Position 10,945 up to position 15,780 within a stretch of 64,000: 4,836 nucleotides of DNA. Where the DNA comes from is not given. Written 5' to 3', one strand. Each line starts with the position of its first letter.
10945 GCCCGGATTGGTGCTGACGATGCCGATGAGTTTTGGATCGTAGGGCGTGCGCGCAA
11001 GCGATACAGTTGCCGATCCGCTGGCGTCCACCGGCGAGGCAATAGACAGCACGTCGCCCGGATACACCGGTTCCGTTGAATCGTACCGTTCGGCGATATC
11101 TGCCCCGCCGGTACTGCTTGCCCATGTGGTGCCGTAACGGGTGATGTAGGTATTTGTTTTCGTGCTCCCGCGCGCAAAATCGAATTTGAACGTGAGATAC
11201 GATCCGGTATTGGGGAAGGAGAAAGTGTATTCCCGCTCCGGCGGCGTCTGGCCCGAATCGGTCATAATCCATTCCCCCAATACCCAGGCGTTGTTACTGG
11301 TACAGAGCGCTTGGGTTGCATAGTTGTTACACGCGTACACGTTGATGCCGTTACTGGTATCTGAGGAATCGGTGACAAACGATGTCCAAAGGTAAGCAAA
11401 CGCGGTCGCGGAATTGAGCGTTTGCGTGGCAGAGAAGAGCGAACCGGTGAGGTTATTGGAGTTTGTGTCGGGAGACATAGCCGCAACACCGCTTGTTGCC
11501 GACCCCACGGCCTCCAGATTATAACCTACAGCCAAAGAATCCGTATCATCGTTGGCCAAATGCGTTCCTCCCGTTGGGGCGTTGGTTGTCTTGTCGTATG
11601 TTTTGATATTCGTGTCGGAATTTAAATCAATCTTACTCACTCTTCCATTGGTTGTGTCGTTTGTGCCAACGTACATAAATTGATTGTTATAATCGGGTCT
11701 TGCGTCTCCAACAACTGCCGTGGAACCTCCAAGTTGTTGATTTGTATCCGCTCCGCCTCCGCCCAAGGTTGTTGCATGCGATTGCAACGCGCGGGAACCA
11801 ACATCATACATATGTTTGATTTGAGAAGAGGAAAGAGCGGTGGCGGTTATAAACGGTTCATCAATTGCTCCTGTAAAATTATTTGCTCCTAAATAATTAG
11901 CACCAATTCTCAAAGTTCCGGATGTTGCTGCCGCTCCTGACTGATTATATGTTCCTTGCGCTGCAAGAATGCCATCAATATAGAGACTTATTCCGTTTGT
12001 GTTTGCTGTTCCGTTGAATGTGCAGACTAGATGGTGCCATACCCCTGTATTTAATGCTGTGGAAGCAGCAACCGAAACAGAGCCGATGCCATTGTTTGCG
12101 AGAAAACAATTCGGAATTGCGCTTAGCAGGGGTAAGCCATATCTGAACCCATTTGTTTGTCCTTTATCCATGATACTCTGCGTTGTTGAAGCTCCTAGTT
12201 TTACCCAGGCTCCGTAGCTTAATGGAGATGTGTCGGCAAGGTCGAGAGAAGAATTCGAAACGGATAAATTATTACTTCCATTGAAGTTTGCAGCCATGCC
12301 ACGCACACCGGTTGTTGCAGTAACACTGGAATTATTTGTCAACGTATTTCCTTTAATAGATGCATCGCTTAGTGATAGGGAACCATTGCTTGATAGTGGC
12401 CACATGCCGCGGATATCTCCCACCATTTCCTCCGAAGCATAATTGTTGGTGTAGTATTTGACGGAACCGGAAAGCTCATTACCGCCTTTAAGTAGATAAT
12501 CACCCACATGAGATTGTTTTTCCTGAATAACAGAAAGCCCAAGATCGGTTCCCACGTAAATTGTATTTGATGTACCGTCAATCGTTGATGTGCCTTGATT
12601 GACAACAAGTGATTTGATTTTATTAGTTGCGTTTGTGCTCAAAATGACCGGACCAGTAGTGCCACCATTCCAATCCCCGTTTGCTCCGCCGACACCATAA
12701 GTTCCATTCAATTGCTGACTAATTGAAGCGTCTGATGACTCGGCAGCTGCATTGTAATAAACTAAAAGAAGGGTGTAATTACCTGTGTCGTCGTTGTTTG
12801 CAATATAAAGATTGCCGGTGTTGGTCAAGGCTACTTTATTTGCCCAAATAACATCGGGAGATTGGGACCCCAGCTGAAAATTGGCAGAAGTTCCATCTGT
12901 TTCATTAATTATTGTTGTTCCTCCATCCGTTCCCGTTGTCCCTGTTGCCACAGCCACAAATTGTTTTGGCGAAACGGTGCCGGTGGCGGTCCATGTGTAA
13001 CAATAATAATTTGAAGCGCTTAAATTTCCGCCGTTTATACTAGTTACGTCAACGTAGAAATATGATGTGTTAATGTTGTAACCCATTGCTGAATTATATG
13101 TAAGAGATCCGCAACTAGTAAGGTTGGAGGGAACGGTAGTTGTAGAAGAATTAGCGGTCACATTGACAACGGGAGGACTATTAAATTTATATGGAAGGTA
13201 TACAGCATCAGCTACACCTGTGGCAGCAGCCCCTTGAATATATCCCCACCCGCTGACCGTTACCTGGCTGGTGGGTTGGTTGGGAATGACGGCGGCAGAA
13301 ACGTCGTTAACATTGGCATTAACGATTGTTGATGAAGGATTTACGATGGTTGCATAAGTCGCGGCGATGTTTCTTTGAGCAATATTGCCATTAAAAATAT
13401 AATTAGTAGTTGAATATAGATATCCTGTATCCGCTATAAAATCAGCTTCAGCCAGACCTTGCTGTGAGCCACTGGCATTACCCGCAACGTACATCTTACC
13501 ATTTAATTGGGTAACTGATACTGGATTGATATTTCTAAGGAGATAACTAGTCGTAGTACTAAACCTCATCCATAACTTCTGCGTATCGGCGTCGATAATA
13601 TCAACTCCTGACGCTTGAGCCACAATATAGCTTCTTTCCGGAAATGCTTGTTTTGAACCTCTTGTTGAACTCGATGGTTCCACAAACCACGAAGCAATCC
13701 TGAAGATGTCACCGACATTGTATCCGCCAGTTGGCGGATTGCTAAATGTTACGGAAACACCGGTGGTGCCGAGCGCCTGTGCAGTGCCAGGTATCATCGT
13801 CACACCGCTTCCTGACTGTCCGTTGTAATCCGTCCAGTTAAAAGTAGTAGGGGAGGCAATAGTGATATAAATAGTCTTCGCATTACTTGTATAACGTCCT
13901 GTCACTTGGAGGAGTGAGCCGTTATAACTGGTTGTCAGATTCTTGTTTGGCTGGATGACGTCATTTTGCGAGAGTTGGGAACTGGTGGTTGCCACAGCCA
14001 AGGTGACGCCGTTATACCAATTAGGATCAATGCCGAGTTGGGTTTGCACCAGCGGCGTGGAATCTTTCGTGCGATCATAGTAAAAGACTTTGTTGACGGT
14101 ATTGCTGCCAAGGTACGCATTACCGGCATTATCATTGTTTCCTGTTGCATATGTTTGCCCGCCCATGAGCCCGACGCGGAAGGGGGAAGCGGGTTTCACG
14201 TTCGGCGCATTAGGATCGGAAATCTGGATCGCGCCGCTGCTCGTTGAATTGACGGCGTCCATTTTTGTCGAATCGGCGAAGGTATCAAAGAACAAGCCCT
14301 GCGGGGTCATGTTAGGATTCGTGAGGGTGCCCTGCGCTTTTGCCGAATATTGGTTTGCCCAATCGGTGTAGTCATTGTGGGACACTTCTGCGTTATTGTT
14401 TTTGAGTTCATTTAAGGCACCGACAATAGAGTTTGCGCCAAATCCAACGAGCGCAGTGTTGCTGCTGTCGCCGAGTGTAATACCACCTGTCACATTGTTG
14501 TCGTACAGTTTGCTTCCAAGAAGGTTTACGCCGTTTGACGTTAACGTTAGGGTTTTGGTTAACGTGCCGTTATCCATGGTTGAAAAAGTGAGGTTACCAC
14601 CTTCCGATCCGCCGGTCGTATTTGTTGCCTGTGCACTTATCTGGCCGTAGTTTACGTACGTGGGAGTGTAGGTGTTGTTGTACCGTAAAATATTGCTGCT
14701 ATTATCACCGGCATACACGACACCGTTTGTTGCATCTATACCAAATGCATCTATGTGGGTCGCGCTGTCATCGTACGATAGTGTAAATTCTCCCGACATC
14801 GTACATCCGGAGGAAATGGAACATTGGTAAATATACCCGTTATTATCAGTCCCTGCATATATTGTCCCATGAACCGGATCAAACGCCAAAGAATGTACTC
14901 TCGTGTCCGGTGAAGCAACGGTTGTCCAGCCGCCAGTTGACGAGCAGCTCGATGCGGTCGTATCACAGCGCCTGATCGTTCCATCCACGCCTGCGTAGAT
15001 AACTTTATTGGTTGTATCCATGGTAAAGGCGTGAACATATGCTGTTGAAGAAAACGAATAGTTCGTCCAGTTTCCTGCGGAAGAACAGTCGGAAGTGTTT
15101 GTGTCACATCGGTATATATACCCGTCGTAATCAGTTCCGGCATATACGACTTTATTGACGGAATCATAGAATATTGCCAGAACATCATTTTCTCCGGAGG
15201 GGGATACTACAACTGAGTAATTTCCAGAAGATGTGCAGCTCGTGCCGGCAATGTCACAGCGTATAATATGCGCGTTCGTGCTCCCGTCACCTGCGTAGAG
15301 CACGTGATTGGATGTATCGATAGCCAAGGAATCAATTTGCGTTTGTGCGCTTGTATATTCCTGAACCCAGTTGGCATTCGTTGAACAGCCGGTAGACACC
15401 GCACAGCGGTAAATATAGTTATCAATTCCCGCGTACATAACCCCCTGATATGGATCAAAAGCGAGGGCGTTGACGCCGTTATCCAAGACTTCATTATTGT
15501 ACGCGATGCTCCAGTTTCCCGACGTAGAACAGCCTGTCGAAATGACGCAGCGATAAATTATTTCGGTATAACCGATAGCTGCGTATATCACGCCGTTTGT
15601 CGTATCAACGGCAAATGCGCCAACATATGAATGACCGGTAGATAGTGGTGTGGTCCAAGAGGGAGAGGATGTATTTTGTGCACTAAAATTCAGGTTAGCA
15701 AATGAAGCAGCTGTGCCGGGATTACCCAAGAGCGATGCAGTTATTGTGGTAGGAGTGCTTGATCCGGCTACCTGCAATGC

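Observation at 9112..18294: A 3,060-aa protein fuses cytoplasmic DNA-binding HTH motifs, through one TM helix, to a huge collagen/propeller/LamG ectodomain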

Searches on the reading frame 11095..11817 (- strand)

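Call 28: search_protein_families(library=pfam, proteins=[window:11095-11817:-], max_evalue=10)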
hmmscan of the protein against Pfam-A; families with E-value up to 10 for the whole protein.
seq(241 aa): 1 family
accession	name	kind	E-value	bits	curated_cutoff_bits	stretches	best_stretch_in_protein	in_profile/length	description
PF10494.15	Stk19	-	0.19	11.6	27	1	134-208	123-187/278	Inactive serine-threonine protein kinase 19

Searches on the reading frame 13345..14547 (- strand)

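Call 28: search_protein_families(library=pfam, proteins=[window:13345-14547:-], max_evalue=10)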
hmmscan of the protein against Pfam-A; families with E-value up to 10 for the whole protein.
seq(401 aa): 3 families
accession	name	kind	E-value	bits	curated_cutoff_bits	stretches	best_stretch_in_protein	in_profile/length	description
PF16921.10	Tex_YqgF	-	0.034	15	27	1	170-216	3-51/126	Tex protein YqgF-like domain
PF15864.10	PglL_A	-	0.078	13.3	25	1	387-400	3-16/26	Protein glycosylation ligase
PF01344.31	Kelch_1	-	0.56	10.2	20.1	0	343-356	5-18/46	Kelch motif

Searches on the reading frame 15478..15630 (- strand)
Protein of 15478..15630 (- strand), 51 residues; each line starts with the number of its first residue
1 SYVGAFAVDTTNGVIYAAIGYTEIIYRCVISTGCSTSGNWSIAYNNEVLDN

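Call 96: search_solved_structures(query=A5, max_evalue=10)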
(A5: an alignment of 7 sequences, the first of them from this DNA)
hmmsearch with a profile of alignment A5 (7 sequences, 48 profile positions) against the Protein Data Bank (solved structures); distinct sequences matched with E-value up to 10: 11.
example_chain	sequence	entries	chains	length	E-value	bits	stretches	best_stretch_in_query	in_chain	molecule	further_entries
7op4_A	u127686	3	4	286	0.0034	20.1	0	10-41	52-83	SAKe6BE-3HH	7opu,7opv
7onc_A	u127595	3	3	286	0.0079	18.9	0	9-23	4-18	SAKe6BE | S6BE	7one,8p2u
9ygm_Sg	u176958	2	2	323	0.12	15.2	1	3-29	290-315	Receptor for activated C kinase 1, RACK1 protein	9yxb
2mkk_A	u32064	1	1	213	0.98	12.2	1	6-22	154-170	Cytoplasmic polyadenylation element-binding protein 1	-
2mkh_A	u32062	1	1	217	1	12.1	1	6-22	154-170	Cytoplasmic polyadenylation element-binding protein 1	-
8pjq_A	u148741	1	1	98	1.3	11.8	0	9-41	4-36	SAKe2BE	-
1qub_A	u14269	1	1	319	4.8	10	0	31-40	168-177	PROTEIN (human beta2-Glycoprotein I)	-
7kg4_A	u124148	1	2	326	5.1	9.9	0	31-40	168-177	Beta-2-glycoprotein 1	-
6v06_A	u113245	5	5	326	5.2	9.9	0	31-40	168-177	Beta-2-glycoprotein 1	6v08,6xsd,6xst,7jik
1c1z_A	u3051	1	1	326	5.2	9.9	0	31-40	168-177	BETA2-GLYCOPROTEIN-I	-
6v09_A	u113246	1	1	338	5.8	9.7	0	31-40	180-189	Beta-2-glycoprotein 1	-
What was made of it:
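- On Beta-propeller (Kelch-like): There are weak profile hits to designed Kelch propellers, E 0.0034 (call 96).
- Checked: A profile of the repeats weakly hits designed Kelch-type 6-bladed propellers (E 0.0034) and RACK1 (E 0.12) in the PDB (call 96).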
